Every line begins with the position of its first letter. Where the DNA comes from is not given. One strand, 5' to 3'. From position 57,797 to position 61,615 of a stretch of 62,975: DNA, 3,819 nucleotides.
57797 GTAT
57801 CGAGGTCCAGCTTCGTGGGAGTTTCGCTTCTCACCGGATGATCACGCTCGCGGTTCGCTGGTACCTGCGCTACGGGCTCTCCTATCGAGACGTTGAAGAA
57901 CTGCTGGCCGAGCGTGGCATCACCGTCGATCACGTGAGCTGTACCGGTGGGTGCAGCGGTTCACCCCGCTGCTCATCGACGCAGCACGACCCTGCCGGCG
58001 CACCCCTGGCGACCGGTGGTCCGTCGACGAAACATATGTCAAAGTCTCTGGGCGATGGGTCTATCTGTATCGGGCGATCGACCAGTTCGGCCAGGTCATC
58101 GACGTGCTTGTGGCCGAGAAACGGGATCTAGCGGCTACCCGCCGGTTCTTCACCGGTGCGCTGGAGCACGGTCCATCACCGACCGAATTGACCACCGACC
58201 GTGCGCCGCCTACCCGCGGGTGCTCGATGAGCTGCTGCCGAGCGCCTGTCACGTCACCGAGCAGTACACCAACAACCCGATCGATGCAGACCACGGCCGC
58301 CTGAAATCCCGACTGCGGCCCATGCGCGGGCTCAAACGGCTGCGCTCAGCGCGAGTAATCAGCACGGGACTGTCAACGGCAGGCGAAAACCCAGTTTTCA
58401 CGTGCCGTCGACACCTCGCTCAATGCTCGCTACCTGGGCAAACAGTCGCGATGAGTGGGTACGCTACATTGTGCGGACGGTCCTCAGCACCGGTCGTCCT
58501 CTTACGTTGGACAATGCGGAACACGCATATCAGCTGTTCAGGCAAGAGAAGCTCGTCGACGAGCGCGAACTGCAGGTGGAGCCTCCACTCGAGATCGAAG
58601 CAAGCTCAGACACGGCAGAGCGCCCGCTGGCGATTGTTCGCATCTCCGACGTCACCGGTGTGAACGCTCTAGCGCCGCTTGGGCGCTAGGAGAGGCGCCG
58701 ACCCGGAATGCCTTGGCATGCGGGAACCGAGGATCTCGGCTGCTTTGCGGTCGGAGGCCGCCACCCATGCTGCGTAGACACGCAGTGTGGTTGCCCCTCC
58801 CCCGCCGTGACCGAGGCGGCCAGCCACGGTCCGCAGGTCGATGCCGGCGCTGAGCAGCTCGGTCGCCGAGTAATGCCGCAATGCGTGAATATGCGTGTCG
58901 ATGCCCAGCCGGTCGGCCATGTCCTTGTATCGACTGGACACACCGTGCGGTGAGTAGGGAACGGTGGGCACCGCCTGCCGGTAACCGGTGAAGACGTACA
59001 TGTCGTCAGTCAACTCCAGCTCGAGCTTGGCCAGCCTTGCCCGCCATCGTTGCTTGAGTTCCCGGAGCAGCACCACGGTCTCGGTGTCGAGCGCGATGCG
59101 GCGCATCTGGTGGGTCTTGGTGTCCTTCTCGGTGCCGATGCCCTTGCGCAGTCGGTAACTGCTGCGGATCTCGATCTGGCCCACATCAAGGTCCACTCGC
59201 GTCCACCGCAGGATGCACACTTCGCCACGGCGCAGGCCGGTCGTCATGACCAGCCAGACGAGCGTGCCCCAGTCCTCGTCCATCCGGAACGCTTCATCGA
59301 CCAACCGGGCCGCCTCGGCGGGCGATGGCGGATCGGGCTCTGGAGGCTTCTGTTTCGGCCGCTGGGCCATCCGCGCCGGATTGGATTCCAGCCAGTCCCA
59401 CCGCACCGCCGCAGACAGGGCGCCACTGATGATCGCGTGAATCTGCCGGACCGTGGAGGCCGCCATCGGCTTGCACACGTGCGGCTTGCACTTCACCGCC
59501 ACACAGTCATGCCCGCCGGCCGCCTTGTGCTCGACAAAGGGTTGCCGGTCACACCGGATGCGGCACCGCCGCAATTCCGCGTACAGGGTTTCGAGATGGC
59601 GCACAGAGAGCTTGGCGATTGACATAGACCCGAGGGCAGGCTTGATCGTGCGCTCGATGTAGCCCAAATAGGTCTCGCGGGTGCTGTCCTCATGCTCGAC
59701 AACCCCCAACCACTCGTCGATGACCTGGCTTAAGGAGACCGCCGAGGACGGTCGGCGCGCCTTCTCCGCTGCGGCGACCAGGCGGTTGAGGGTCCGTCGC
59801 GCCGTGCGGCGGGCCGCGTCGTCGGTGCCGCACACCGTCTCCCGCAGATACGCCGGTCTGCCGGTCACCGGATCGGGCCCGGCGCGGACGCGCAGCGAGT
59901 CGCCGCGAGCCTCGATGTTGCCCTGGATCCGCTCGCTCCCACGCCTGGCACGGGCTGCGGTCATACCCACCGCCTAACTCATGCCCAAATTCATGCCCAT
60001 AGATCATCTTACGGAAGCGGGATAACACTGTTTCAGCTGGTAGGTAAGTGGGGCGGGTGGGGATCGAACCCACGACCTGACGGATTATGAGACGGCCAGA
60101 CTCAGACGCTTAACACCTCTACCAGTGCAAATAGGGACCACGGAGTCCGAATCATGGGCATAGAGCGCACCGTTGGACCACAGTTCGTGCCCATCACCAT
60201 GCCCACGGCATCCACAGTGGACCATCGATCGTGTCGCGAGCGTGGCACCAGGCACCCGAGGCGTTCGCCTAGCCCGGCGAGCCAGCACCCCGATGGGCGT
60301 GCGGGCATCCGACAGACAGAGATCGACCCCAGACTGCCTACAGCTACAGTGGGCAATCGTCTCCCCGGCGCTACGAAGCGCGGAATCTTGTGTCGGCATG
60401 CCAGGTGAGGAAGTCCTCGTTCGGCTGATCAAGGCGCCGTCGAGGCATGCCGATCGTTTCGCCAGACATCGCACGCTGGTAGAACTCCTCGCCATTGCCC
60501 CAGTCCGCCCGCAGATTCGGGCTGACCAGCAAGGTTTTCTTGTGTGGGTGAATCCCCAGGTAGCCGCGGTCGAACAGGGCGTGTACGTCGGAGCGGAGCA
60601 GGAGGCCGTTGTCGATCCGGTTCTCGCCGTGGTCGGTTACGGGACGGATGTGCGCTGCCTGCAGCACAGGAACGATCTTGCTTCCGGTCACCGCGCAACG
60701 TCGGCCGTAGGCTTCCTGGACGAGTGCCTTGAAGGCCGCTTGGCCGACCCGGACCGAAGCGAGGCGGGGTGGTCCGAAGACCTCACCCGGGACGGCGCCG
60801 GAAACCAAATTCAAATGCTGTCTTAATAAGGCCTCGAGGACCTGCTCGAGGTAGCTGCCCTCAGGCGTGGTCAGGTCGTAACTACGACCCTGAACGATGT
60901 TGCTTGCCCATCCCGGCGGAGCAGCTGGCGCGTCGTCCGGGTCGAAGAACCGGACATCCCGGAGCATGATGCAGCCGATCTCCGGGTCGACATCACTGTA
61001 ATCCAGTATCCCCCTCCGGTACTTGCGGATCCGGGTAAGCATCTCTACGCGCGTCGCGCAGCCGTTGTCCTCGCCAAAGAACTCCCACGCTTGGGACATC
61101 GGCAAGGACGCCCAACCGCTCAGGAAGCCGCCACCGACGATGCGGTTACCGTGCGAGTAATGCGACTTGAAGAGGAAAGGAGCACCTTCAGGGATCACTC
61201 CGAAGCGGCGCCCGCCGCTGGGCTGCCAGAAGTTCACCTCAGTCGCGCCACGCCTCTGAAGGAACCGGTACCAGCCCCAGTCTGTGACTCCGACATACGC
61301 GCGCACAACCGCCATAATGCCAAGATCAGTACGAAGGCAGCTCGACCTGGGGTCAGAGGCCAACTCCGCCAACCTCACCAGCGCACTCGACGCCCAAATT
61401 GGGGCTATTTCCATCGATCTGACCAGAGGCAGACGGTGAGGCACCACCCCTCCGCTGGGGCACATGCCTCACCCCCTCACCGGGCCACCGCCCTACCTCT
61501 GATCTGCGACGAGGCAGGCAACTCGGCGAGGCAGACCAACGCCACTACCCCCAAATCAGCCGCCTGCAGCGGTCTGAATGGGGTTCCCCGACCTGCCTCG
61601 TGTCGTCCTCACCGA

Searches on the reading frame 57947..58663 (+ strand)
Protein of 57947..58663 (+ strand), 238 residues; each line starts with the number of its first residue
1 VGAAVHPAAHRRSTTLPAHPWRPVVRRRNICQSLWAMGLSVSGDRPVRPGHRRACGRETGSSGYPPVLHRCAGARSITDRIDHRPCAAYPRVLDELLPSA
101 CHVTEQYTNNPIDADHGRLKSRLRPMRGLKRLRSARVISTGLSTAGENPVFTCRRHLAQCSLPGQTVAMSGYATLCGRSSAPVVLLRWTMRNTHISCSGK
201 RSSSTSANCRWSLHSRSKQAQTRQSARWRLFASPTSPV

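Call 34: search_protein_families(library=pfam, proteins=[window:57947-58663:+], max_evalue=0.01)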
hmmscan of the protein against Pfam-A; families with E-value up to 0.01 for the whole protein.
window:57947-58663:+ (238 aa): 1 family
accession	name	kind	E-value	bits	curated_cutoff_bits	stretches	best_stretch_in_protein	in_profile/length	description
PF13610.12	DDE_Tnp_IS240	-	1.2e-10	42.1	27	1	87-143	68-130/139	DDE domain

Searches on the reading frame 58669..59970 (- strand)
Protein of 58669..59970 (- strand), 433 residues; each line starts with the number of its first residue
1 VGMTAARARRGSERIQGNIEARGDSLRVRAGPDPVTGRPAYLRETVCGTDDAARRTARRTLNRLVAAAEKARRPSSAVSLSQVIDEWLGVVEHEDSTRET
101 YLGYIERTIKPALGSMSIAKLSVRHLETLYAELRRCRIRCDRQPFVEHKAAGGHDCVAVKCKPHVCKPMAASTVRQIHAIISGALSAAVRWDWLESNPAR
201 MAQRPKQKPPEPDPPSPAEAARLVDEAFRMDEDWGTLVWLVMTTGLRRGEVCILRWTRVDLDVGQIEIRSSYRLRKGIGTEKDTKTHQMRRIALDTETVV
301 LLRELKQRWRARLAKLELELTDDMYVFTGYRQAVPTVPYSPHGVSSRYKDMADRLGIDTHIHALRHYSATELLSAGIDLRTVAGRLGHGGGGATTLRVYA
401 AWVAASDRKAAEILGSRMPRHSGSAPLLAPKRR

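Call 34: search_protein_families(library=pfam, proteins=[window:58669-59970:-], max_evalue=0.01)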
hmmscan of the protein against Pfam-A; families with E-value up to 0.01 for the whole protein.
window:58669-59970:- (433 aa): 2 families
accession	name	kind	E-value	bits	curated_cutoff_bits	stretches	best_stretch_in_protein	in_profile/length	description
PF00589.27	Phage_integrase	-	5.5e-18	65.8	27.1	1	237-400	27-166/172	Phage integrase family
PF14659.12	Phage_int_SAM_3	-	5.4e-07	30.2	22.6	1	80-133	2-57/58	Phage integrase, N-terminal SAM-like domain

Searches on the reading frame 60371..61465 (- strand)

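Call 34: search_protein_families(library=pfam, proteins=[window:60371-61465:-], max_evalue=0.01)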
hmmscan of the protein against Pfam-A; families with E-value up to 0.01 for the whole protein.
window:60371-61465:- (364 aa): 1 family
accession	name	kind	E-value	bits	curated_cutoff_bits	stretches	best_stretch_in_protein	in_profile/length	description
PF13391.12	HNH_2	-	3.2e-12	46.6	21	1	257-305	1-65/66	HNH endonuclease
